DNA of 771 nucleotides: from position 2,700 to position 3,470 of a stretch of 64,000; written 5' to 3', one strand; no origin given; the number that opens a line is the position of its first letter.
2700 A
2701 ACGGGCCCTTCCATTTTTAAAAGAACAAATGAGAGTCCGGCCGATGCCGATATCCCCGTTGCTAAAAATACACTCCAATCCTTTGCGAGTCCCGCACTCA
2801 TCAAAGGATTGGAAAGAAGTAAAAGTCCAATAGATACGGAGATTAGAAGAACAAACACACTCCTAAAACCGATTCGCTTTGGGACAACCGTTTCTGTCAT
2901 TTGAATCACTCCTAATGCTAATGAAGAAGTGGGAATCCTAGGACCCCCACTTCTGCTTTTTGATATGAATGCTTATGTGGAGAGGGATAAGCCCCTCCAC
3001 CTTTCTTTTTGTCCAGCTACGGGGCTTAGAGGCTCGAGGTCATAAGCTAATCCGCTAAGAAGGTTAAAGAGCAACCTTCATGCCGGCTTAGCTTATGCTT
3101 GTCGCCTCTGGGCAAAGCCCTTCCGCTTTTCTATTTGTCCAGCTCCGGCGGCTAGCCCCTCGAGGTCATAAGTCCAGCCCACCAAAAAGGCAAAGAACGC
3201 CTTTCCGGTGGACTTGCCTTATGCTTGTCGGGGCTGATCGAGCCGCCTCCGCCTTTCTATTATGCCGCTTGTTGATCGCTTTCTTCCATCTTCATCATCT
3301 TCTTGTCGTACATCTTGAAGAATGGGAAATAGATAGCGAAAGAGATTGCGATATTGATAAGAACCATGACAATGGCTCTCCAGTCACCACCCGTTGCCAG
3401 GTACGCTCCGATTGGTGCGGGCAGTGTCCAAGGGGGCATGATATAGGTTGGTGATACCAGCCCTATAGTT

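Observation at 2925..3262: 126-bp tandem long-hairpin repeat inside the PTS operon, with compensatory base changes between copies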

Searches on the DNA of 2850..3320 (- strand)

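Call 14: search_rna_families(source=window, start=2850, end=3320, threshold=evalue, max_evalue=10)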
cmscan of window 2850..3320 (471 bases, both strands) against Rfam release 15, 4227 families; matches with E-value up to 10: 3.
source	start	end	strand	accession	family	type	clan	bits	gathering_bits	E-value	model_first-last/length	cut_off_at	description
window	3168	3222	-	RF01036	mir-567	Gene; miRNA;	-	17.8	90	1.2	1-70/70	no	mir-567 microRNA precursor family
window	2916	3007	-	RF02029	sraA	Gene; sRNA;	-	16.8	56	6.5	1-95/95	no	sraA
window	2945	3012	-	RF02937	Clostridiales-2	Gene; sRNA;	-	12.4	58.6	5.4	1-82/82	no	Clostridiales-2 RNA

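Call 27: build_rna_model(alignment_id=A2)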
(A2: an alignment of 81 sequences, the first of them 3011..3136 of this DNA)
Model R1 built from alignment A2 (81 sequences, 133 columns); structure: RNAalifold consensus.
model positions 126; base pairs 30; branch points 0; effective number of sequences 2.62; information 0.59 bits per position. Calibrated on 0.2 Mb of random sequence (short: E-values are rough).
structure used (alignment columns):
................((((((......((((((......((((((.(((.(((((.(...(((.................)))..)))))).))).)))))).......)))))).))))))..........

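Call 28: search_with_rna_model(model_id=R1, source=window, max_evalue=1, show_alignments=4)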
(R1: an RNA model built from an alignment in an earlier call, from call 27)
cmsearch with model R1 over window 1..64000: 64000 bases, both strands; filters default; matches with E-value up to 1: 3.
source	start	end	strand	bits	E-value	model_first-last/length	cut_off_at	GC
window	3137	3262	-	131.5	1.9e-35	1-126/126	no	0.59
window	3011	3136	-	125.2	1.2e-33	1-126/126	no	0.51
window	3167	3223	+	20.5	0.0016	40-96/126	no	0.51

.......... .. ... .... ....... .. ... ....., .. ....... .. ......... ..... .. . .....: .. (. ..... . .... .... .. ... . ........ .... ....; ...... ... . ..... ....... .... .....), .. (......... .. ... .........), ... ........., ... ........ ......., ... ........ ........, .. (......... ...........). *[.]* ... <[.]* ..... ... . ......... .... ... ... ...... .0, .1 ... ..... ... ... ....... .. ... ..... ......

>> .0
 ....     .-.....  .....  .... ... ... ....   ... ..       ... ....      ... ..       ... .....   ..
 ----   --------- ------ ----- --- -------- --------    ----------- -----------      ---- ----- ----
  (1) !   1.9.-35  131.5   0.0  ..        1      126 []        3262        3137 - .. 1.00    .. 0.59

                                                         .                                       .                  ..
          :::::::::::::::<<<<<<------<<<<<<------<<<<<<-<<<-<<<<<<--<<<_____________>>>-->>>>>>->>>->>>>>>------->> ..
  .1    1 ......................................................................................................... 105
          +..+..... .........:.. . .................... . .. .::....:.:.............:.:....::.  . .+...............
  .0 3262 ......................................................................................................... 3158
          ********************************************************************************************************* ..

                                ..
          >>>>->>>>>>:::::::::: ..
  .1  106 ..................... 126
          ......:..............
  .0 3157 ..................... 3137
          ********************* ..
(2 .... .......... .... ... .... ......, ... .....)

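Call 29: search_with_rna_model(model_id=R1, sources=[L001, L002, L003, L004, L005, L006, L007, L008, L009, L010, L011, L012, L013, L014, L015, L016, L017, L018, L019, L020, L021, L022, L023, L024, L025, L026, L027, L028, L029, L030, L031, L032, L033, L034, L035, L036, L037, L038, L039, L040, L041, L042, L043, L044, L045, L046, L047, L048, L049, L050, L051, L052, L053, L054, L055, L056, L057, L058, L059, L060, L061, L062, L063, L064, L065, L066, L067, L068, L069, L070, L071, L072, L073, L074, L075, L076, L077, L078, L079, L080, L081, L082, L083, L084, L085, L086, L087, L088, L089, L090, L091, L092, L093, L094, L095, L096, L097, L098, L099, L100], max_evalue=0.001)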
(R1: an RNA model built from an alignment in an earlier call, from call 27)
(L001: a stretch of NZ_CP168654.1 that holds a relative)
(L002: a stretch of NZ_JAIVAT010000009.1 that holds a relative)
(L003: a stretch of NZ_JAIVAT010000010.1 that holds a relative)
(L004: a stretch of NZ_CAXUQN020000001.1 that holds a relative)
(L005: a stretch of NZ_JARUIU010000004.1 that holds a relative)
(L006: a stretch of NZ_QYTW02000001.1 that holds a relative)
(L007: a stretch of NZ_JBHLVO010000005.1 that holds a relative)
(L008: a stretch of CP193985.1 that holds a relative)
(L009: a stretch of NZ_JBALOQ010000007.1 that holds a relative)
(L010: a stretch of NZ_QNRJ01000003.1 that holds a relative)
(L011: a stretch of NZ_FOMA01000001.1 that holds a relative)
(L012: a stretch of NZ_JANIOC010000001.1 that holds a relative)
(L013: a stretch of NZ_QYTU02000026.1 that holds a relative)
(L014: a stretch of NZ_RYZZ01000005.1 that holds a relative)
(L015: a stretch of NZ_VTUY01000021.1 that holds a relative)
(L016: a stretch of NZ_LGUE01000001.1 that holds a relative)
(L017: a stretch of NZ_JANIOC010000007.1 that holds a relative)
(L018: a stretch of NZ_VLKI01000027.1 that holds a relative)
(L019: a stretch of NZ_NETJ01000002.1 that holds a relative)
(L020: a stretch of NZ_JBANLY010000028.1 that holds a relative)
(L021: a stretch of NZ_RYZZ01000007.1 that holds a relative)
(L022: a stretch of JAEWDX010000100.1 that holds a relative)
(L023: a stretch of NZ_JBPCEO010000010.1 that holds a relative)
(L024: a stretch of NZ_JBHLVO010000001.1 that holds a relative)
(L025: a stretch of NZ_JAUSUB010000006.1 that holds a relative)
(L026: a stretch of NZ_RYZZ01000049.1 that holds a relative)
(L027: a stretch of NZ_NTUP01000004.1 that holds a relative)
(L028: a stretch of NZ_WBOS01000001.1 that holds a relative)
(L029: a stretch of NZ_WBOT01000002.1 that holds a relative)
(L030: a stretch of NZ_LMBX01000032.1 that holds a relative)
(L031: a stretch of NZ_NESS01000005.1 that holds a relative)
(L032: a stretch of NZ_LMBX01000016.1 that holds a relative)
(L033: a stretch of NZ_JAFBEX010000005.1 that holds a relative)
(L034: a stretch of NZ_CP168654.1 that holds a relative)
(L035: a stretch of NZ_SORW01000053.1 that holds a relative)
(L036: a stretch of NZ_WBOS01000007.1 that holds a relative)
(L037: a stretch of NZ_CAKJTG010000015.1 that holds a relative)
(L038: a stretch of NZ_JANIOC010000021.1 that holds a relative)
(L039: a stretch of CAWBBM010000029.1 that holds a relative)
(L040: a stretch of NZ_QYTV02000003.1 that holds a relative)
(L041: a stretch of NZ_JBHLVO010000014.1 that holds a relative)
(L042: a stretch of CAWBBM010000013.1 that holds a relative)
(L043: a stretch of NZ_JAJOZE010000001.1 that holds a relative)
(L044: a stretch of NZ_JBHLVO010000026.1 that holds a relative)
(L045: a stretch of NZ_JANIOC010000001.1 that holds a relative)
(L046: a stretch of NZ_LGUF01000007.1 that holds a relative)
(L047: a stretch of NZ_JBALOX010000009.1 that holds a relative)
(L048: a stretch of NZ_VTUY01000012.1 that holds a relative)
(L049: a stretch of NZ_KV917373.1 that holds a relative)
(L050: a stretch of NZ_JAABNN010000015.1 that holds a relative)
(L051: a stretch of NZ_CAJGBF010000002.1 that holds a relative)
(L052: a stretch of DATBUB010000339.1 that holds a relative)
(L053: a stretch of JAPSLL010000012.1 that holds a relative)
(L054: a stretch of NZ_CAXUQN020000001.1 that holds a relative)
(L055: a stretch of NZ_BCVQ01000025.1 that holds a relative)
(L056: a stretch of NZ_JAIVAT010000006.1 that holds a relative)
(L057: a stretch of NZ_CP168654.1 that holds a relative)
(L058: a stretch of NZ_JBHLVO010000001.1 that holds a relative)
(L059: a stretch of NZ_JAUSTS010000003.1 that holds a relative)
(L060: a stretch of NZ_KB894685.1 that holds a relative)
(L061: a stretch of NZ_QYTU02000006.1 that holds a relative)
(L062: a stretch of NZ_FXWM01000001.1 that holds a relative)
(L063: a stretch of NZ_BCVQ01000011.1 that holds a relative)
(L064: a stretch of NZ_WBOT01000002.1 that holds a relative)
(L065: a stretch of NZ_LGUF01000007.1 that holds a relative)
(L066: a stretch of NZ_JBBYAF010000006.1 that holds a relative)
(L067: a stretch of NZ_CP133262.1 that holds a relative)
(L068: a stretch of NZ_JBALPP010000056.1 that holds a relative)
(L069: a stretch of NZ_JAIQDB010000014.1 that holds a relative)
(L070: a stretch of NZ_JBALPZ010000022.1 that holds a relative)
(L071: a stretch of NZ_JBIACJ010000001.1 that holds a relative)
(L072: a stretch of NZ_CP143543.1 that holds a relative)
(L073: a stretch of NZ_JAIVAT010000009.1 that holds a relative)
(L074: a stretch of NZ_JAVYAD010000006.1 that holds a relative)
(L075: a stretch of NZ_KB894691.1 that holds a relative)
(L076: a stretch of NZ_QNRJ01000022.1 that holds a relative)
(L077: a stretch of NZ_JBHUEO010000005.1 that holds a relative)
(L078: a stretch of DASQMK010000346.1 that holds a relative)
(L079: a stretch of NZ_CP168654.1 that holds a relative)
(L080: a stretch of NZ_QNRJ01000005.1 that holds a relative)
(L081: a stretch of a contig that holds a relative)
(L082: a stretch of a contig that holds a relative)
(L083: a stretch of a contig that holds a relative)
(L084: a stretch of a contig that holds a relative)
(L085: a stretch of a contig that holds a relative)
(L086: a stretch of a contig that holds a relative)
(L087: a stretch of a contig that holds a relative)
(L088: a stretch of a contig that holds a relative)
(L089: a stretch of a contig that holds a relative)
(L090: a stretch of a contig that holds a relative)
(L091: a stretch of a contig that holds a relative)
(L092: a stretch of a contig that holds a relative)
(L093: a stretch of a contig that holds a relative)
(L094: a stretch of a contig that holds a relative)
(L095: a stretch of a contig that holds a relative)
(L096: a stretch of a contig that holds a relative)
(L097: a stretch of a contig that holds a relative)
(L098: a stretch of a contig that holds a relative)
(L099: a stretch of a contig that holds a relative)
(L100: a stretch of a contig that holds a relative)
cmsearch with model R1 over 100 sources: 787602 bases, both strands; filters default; matches with E-value up to 0.001: 202.
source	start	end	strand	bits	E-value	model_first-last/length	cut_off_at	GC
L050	1671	1796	+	141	4.3e-37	1-126/126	no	0.53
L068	5581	5706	+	140.5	6.2e-37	1-126/126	no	0.54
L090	5421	5546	+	139.9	9e-37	1-126/126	no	0.56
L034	3536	3661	-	139.4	1.2e-36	1-126/126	no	0.57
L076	4778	4903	-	139.4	1.3e-36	1-126/126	no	0.58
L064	6561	6686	+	139.1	1.6e-36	1-126/126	no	0.56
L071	5615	5740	+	139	1.6e-36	1-126/126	no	0.51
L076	4420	4545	-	138.7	2e-36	1-126/126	no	0.59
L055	3060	3185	+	137.8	3.6e-36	1-126/126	no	0.55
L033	3092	3217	-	137.3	5.2e-36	1-126/126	no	0.56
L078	6508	6633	-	137.1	5.8e-36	1-126/126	no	0.48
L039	2816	2941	+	136.9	6.7e-36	1-126/126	no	0.55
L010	4221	4346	-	136.9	6.8e-36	1-126/126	no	0.56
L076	308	433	-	136.7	7.8e-36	1-126/126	no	0.54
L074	4506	4631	+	136.6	8.3e-36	1-126/126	no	0.58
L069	2357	2482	+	136.5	8.6e-36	1-126/126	no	0.52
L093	4746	4871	+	136.4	9.3e-36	1-126/126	no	0.57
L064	6687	6812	+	136.3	1e-35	1-126/126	no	0.56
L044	6842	6967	+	136.3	1e-35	1-126/126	no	0.48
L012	2419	2545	+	136.1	1.1e-35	1-126/126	no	0.57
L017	3651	3776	-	135.5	1.7e-35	1-126/126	no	0.59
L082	1021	1146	+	135.2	2e-35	1-126/126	no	0.53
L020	5580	5705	-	135.2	2.1e-35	1-126/126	no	0.56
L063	3186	3311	-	135.1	2.2e-35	1-126/126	no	0.56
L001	3984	4109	+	135.1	2.3e-35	1-126/126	no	0.57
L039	2690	2815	+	135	2.3e-35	1-126/126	no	0.56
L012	2167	2292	+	134.3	3.8e-35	1-126/126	no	0.56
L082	767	892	+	134.2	4e-35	1-126/126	no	0.54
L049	3535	3660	-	134.1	4.2e-35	1-126/126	no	0.51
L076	4651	4776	-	134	4.5e-35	1-126/126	no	0.57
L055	3187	3312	+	133.9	4.7e-35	1-126/126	no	0.57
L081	3497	3622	-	133.9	4.9e-35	1-126/126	no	0.55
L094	1681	1806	+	133.8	5.1e-35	1-126/126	no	0.49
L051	1161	1286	-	133.8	5.2e-35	1-126/126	no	0.49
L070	6834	6959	+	133.8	5.2e-35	1-126/126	no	0.55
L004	565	690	+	133.3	7.3e-35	1-126/126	no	0.55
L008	7824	7949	-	133.2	7.9e-35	1-126/126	no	0.53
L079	5804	5929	+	133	9e-35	1-126/126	no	0.56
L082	894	1019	+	132.9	9.7e-35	1-126/126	no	0.53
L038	7729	7854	+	132.8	9.8e-35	1-126/126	no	0.52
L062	701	825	+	132.8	1e-34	1-126/126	no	0.57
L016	3561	3686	-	132.5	1.2e-34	1-126/126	no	0.58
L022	3033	3158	-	132.5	1.2e-34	1-126/126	no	0.54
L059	5987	6112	-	132.5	1.2e-34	1-126/126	no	0.5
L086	2856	2981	+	132.4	1.3e-34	1-126/126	no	0.59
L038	7603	7728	+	132.4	1.3e-34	1-126/126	no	0.56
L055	2933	3058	+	132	1.7e-34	1-126/126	no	0.56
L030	5906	6031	-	131.9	1.9e-34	1-126/126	no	0.55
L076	434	560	-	131.8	1.9e-34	1-126/126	no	0.53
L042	4426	4551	+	131.8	1.9e-34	1-126/126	no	0.56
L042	4552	4677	+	131.8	1.9e-34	1-126/126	no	0.56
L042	4678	4803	+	131.8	1.9e-34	1-126/126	no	0.56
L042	4300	4425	+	131.6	2.2e-34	1-126/126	no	0.56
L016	3186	3311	-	131.3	2.8e-34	1-126/126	no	0.57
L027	2854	2979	-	131.2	2.8e-34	1-126/126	no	0.56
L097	321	446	+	131.1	3.1e-34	1-126/126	no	0.58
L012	2794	2919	+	130.7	4.2e-34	1-126/126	no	0.56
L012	2293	2418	+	130.5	4.5e-34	1-126/126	no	0.54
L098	5280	5405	+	130.5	4.7e-34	1-126/126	no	0.57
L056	7259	7384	+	129.9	7e-34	1-126/126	no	0.53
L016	3435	3560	-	129.6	8.3e-34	1-126/126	no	0.53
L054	6395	6521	+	129.3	1e-33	1-126/126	no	0.54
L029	4529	4654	+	129.2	1.1e-33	1-126/126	no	0.52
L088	5143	5268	-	128.9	1.3e-33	1-126/126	no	0.59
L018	19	142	+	128.6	1.6e-33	1-126/126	no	0.56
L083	3645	3771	+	128.6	1.7e-33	1-126/126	no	0.54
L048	4787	4911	+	128.1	2.2e-33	1-126/126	no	0.54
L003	4254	4379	+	128.1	2.2e-33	1-126/126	no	0.56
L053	2225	2350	-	128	2.4e-33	1-126/126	no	0.47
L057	7093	7217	+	128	2.5e-33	1-126/126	no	0.54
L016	3687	3812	-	127.5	3.5e-33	1-126/126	no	0.56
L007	2648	2773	-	127.3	3.8e-33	1-126/126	no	0.49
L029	4655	4780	+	127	4.6e-33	1-126/126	no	0.49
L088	5269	5394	-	126.9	5e-33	1-126/126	no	0.56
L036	545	669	-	126.7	5.6e-33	1-126/126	no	0.54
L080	3225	3353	+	126.6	6.3e-33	1-126/126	no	0.55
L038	7477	7602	+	126.4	6.9e-33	1-126/126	no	0.55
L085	664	788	-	126.4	7.1e-33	1-126/126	no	0.54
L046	1681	1806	-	126.3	7.7e-33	1-126/126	no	0.53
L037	2723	2849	-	126.1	8.8e-33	1-126/126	no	0.59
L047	5333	5458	+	125.9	9.7e-33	1-126/126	no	0.52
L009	1574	1699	+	125.9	1e-32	1-126/126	no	0.51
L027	2729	2853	-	125.8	1.1e-32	1-126/126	no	0.5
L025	3396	3522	+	125.2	1.5e-32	1-126/126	no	0.5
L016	3060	3185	-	125.1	1.7e-32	1-126/126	no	0.54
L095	1282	1406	+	124.8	2.1e-32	1-126/126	no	0.53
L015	2270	2395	-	124.7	2.2e-32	1-126/126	no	0.53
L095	1534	1659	+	124.2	3e-32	1-126/126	no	0.6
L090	5547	5672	+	123.7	4.2e-32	1-126/126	no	0.5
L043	7322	7448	-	123.7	4.3e-32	1-126/126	no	0.59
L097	195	320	+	123.2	5.7e-32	1-126/126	no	0.56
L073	43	168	+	123.1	6.2e-32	1-126/126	no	0.52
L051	1287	1412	-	123.1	6.3e-32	1-126/126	no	0.55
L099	2228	2353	+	122.9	7e-32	1-126/126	no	0.51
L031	2410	2536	+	122.9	7.3e-32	1-126/126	no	0.5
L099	2103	2227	+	122.6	8.7e-32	1-126/126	no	0.55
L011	5141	5265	-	122.4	9.9e-32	1-126/126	no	0.48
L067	7071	7196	-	122.1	1.2e-31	1-126/126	no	0.52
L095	2094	2218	+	121.9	1.3e-31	1-126/126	no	0.58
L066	1948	2072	-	121.6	1.6e-31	1-126/126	no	0.61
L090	5673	5798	+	121.2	2.3e-31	1-126/126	no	0.48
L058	5068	5192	+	120.8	2.8e-31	1-126/126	no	0.49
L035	3694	3819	-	120.2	4.3e-31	1-126/126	no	0.56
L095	2527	2651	+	120.2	4.3e-31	1-126/126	no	0.59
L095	2400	2525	+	119.5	6.9e-31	1-126/126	no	0.6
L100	6382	6506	+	119.3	7.9e-31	1-126/126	no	0.58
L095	1968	2092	+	118.5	1.3e-30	1-126/126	no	0.59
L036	6403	6527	+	118.1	1.7e-30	1-126/126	no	0.47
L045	3290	3415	+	117.7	2.2e-30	1-126/126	no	0.5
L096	1960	2085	-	117.6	2.3e-30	1-126/126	no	0.6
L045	3041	3165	+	117.5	2.5e-30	1-126/126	no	0.58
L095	2652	2777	+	117.4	2.7e-30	1-126/126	no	0.59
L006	7609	7732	+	116.8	4.1e-30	1-126/126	no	0.55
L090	5799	5924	+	116.4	5.4e-30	1-126/126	no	0.48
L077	1115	1238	-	116.3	5.4e-30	1-126/126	no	0.61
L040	7591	7715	+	116.2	5.8e-30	1-126/126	no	0.57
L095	1408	1532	+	116.2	5.8e-30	1-126/126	no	0.58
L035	3820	3945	-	116.1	6.2e-30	1-126/126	no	0.56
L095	1661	1786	+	115.7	8.4e-30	1-126/126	no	0.6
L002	1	110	+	115.1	1.2e-29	17-126/126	5'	0.6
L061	3307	3430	-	113.9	2.7e-29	1-126/126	no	0.56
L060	1558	1682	-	113.6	3.4e-29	1-126/126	no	0.57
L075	3649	3773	+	112.9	5.4e-29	1-126/126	no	0.58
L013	5320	5443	-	112.8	5.8e-29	1-126/126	no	0.56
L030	6186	6311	-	112.3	7.7e-29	1-126/126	no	0.56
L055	3314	3439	+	112.2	8.2e-29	1-126/126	no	0.56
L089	2640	2765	+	112.2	8.6e-29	1-126/126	no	0.56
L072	3064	3185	-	108.5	9.7e-28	1-126/126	no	0.65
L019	6618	6740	-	108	1.4e-27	1-126/126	no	0.45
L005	1621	1744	-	108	1.4e-27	1-126/126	no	0.57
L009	223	347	-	107.5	2e-27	1-126/126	no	0.54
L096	3183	3308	+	106.6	3.4e-27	1-126/126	no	0.56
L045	3166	3289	+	103.6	2.6e-26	1-126/126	no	0.56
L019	6741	6863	-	102.3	5.8e-26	1-126/126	no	0.47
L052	5868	5988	+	102.2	6.4e-26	1-126/126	no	0.55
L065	3466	3586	+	101.7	8.7e-26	1-126/126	no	0.6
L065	3827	3947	+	101.2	1.2e-25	1-126/126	no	0.59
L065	3587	3707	+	100.1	2.5e-25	1-126/126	no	0.57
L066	6382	6506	-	97.5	1.4e-24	1-126/126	no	0.54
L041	6000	6126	-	94.1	1.3e-23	1-126/126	no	0.45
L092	186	311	-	92.6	3.7e-23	1-126/126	no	0.48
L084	2803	2928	-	92.3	4.5e-23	1-126/126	no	0.48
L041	7125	7248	+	91.8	6.3e-23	1-126/126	no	0.4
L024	3166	3294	+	89.3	3.2e-22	1-126/126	no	0.47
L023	5564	5688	-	86.7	1.8e-21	1-126/126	no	0.48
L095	2274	2398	+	86.4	2.2e-21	1-126/126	no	0.59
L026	520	646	+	83.7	1.3e-20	1-126/126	no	0.54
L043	7450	7574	-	83.7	1.4e-20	1-126/126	no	0.56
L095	1842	1966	+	81.7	5e-20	1-126/126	no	0.54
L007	2480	2604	-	81.1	7.5e-20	1-126/126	no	0.52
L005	1499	1620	-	78.1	5.3e-19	1-126/126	no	0.56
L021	1690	1817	-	75.7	2.6e-18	1-126/126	no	0.53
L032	5626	5745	+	68.7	2.6e-16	1-126/126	no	0.5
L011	4952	5077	-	67.9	4.6e-16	1-126/126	no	0.56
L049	5618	5741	-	67.5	6.2e-16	1-126/126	no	0.45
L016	2938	3059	-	66.1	1.5e-15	1-126/126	no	0.48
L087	7851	7922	-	65.4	2.4e-15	33-104/126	no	0.42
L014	2149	2263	+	64.7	3.9e-15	1-126/126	no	0.52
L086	2645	2855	+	64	6.1e-15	1-126/126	no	0.56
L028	4125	4249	+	63.3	9.6e-15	1-126/126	no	0.5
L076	4548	4617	-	58.6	2.1e-13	34-103/126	no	0.51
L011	5266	5389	-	58.5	2.3e-13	1-126/126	no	0.45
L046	1491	1616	-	56.2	1e-12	1-126/126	no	0.56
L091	3670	3786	+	54.6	3.1e-12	1-126/126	no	0.47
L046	2250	2372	-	43.9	3.6e-09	1-126/126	no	0.54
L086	2982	3101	+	41.2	2.2e-08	1-126/126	no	0.51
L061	3044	3226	-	40.3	3.9e-08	1-126/126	no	0.57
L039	4858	4927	+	37.6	2.4e-07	34-103/126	no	0.39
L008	6452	6574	+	37.5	2.6e-07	1-126/126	no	0.54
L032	2026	2149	-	34.4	1.9e-06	1-126/126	no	0.48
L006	7393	7542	+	32.9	5.3e-06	1-126/126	no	0.49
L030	6032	6185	-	32.7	6.2e-06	1-126/126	no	0.54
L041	7164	7220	-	31.7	1.2e-05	40-96/126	no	0.3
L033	3122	3178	+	31.6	1.2e-05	40-96/126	no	0.51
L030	6312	6466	-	31.2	1.6e-05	1-126/126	no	0.5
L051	1191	1247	+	30.3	2.9e-05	40-96/126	no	0.42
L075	3386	3525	+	28.6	8.9e-05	1-126/126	no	0.57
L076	4298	4419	-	28.6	9.2e-05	1-126/126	no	0.46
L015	2300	2356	+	28.5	9.7e-05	40-96/126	no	0.44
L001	4023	4079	-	28.1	0.00013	40-96/126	no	0.51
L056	7298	7354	-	27.9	0.00015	40-96/126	no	0.46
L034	3566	3622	+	27.6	0.00017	40-96/126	no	0.46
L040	5587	5757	+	27.6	0.00018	1-126/126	no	0.47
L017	3681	3737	+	27.4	0.00021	40-96/126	no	0.47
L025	3435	3492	-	27.1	0.00024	40-96/126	no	0.38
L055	3099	3155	-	27.1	0.00025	40-96/126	no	0.4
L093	4785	4841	-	26.8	0.00031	40-96/126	no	0.51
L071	5654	5710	-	26.5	0.00037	40-96/126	no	0.39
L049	3565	3621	+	26.5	0.00038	40-96/126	no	0.4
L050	1710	1766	-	26.4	0.00038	40-96/126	no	0.46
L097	360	416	-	26.4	0.00039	40-96/126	no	0.51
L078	6538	6594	+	26.4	0.0004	40-96/126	no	0.33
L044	6881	6937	-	26.3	0.00041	40-96/126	no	0.37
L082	1060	1116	-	26.3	0.00042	40-96/126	no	0.47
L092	216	272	+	26.2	0.00044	40-96/126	no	0.35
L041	6031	6087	+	26.2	0.00046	40-96/126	no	0.35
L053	2255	2311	+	26.2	0.00046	40-96/126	no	0.37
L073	82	138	-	26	0.00053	40-96/126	no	0.4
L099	2267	2323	-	25.9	0.00055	40-96/126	no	0.42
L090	5460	5516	-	25.7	0.00063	40-96/126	no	0.47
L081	3527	3583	+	25.6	0.00068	40-96/126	no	0.46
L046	2435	2481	-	25.3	0.00084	45-91/126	no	0.53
